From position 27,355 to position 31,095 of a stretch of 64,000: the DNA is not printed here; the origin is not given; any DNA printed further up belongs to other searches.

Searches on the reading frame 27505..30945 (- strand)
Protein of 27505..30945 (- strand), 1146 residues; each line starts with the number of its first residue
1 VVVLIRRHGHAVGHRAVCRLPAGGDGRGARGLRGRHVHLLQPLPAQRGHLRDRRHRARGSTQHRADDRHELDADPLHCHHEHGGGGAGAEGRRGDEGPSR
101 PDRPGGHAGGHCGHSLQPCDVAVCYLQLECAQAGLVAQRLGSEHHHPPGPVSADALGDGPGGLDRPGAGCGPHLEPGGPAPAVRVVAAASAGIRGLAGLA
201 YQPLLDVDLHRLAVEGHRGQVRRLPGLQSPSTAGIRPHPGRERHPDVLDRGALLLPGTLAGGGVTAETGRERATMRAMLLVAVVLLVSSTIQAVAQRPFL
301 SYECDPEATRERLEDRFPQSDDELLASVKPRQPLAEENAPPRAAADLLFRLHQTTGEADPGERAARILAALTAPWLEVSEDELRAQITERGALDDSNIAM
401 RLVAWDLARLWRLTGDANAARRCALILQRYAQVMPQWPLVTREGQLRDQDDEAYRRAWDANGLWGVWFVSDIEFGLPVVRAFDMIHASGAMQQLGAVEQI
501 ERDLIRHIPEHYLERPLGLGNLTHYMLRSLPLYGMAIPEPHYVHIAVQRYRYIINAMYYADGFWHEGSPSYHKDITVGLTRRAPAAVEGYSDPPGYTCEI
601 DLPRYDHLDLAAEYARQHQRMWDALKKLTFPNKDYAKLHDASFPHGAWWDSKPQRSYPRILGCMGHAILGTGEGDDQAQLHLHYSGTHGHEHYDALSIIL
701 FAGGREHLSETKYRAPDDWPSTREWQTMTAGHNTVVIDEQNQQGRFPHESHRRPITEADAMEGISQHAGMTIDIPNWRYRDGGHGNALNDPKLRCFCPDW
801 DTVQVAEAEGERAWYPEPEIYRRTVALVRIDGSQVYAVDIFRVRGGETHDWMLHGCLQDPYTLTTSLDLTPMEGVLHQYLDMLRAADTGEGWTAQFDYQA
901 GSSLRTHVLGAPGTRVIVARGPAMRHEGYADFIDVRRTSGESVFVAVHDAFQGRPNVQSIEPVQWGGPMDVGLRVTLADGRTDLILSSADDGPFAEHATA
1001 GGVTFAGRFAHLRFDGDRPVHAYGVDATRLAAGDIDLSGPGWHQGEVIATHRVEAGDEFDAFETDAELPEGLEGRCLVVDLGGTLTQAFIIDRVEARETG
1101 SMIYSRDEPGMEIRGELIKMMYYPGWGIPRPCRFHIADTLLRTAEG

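Call 86: search_protein_families(library=pfam, proteins=[window:27505-30945:-], max_evalue=0.0001)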
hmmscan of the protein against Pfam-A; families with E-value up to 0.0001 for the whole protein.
window:27505-30945:- (1146 aa): 1 family
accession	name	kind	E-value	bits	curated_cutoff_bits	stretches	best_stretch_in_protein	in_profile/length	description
PF07940.18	Hepar_II_III_C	-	6e-10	39.5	24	1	685-897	34-195/237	Heparinase II/III-like, C-terminal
